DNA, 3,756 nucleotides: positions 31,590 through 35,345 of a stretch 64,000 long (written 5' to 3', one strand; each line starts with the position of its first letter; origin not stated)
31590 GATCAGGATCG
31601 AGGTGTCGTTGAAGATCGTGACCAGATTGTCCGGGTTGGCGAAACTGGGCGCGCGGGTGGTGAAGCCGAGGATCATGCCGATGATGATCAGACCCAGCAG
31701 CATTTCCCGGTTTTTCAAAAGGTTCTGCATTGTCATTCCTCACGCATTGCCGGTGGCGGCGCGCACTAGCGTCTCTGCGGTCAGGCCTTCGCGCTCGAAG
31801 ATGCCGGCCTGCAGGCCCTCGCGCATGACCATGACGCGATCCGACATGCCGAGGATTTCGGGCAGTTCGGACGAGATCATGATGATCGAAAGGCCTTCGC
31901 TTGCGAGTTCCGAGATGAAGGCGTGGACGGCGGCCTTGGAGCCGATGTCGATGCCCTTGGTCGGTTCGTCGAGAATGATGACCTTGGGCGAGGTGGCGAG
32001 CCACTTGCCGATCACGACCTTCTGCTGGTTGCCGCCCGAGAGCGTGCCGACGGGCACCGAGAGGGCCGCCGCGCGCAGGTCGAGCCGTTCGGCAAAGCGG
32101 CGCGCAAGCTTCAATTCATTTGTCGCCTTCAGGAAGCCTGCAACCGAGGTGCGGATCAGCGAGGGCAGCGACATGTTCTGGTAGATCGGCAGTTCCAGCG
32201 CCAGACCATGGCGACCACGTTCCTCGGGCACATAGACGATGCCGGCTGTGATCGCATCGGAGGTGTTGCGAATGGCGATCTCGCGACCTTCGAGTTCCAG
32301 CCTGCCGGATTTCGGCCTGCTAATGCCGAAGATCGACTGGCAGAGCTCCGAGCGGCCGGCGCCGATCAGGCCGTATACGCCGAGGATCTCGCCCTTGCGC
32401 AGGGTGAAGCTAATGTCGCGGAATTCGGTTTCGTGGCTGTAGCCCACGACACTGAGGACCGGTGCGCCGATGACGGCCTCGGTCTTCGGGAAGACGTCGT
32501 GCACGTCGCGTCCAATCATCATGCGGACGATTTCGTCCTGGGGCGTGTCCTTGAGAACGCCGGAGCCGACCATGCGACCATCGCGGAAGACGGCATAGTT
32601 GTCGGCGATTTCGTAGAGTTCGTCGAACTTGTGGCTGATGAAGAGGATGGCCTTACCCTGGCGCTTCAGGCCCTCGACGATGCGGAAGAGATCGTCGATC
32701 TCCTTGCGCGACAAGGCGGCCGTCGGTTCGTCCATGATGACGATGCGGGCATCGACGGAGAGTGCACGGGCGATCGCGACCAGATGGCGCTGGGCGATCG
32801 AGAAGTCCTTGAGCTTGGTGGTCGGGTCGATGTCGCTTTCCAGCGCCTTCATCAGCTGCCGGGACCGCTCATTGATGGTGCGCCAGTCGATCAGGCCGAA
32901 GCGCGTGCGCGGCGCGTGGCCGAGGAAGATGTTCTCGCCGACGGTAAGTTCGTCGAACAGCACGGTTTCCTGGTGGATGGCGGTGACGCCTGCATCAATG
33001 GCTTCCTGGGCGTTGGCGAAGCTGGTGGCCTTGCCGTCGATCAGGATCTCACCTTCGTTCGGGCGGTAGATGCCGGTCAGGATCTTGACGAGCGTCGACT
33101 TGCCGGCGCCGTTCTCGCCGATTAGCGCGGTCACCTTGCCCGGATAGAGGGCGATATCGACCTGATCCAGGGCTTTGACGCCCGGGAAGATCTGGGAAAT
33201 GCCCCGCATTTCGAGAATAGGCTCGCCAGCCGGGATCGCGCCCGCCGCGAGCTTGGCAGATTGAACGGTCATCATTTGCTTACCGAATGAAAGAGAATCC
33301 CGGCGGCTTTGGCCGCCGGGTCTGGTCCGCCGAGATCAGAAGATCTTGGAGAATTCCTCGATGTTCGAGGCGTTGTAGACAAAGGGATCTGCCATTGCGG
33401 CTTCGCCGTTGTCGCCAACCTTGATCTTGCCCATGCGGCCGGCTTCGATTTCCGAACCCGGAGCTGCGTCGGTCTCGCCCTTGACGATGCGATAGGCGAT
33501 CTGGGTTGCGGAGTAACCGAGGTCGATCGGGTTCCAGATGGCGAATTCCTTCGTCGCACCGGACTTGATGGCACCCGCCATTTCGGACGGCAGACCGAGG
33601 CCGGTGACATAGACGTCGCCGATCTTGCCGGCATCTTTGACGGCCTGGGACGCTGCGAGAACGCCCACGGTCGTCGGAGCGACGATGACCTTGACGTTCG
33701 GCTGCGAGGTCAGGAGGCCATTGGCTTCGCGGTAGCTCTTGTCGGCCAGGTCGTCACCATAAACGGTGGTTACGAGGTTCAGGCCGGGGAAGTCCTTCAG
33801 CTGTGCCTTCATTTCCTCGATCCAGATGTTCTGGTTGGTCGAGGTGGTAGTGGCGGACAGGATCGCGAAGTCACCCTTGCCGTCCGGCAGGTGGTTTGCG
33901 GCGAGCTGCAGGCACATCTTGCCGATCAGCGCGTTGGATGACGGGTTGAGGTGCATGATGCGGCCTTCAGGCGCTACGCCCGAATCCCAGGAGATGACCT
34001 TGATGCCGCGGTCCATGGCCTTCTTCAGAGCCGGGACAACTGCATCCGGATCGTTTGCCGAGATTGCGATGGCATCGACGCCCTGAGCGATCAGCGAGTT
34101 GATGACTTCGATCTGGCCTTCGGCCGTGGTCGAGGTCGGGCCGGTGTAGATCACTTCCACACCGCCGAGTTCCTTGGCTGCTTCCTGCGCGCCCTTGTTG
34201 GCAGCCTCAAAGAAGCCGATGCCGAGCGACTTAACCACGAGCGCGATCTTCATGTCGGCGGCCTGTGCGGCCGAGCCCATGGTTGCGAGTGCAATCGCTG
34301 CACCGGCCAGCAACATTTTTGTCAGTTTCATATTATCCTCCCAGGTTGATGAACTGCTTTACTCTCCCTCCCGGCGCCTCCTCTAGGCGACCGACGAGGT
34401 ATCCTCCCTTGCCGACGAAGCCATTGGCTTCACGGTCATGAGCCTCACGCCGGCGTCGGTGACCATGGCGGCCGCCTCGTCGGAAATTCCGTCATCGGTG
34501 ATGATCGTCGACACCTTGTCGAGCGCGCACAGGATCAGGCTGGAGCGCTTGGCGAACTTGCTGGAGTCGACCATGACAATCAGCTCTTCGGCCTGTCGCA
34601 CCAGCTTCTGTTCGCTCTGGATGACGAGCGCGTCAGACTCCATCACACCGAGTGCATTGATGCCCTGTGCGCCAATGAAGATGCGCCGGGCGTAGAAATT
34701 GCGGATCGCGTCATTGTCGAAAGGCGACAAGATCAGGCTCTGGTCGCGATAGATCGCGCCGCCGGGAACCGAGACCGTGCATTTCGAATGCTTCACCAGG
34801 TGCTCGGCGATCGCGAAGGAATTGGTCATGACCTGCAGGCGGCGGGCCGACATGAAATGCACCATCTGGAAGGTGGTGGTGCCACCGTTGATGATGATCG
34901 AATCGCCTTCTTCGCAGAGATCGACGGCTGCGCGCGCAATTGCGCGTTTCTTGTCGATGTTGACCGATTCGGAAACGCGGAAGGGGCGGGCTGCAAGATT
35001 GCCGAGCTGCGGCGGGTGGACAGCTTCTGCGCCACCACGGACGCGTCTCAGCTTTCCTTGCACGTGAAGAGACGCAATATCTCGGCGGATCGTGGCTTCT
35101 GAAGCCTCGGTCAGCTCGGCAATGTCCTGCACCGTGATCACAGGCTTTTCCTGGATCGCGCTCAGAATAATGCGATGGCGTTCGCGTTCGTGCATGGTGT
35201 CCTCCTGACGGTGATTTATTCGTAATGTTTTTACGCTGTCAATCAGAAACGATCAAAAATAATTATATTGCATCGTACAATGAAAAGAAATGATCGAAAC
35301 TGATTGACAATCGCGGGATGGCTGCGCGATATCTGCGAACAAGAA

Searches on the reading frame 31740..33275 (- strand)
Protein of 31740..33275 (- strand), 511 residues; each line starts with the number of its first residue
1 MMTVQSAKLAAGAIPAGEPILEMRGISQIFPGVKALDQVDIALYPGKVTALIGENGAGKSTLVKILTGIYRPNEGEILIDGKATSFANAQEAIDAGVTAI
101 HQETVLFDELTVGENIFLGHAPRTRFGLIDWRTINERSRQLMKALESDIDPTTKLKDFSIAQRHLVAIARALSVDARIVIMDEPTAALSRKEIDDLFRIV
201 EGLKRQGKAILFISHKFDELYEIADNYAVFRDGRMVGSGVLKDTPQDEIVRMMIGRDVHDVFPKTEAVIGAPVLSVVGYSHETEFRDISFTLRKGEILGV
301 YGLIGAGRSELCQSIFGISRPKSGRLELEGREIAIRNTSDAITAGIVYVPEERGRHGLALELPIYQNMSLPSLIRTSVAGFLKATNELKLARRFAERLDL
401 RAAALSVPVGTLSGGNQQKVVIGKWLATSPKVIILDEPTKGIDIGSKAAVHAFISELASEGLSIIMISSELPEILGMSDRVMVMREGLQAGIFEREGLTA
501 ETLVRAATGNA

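Call 54: search_protein_families(library=pfam, proteins=[window:31740-33275:-], max_evalue=0.00001)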
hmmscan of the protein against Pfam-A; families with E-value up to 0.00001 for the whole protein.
window:31740-33275:- (511 aa): 2 families
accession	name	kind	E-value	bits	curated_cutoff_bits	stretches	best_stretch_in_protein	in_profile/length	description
PF00005.33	ABC_tran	-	7.2e-56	189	25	2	36-186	1-137/137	ABC transporter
PF13304.12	AAA_21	-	8.4e-07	29.8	27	0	48-69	1-22/304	AAA domain, putative AbiEii toxin, Type IV TA system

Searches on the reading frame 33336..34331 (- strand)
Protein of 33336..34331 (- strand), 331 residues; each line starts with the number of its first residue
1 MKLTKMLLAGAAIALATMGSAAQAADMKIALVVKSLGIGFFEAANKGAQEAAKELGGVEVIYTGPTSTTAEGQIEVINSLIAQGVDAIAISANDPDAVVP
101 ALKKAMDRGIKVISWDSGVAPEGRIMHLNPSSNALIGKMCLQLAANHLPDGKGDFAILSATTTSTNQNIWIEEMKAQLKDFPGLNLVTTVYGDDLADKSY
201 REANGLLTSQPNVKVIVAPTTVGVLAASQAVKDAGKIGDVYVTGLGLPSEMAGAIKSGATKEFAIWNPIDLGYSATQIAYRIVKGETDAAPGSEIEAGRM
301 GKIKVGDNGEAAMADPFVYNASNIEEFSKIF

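Call 54: search_protein_families(library=pfam, proteins=[window:33336-34331:-], max_evalue=0.00001)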
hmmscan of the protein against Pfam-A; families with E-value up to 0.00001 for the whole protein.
window:33336-34331:- (331 aa): 2 families
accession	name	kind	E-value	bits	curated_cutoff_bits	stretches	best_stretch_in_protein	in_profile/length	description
PF13407.12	Peripla_BP_4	-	1.2e-69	235.2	35.1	1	29-286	1-257/258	Periplasmic binding protein domain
PF00532.27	Peripla_BP_1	-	2.4e-07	30.9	22.2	1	28-235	3-205/281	Periplasmic binding proteins and sugar binding domain of LacI family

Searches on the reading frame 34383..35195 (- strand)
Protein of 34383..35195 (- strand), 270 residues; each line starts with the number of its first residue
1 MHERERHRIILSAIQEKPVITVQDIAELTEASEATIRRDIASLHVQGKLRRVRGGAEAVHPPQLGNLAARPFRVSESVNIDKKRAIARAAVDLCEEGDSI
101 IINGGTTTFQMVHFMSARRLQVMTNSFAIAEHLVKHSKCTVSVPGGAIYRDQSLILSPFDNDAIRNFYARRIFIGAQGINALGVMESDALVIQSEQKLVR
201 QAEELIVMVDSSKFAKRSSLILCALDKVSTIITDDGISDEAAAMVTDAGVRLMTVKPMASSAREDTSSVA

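Call 54: search_protein_families(library=pfam, proteins=[window:34383-35195:-], max_evalue=0.00001)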
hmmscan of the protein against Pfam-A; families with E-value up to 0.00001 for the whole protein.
window:34383-35195:- (270 aa): 3 families
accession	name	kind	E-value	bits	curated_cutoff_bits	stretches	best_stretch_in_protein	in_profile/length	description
PF00455.28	DeoRC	-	1.6e-43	148.9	31.8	1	79-234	2-159/160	DeoR C terminal sensor domain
PF08220.18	HTH_DeoR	-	2.9e-14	53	21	1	6-60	1-55/57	DeoR-like helix-turn-helix domain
PF08279.18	HTH_11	-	4.3e-06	27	25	0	10-47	5-43/55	HTH domain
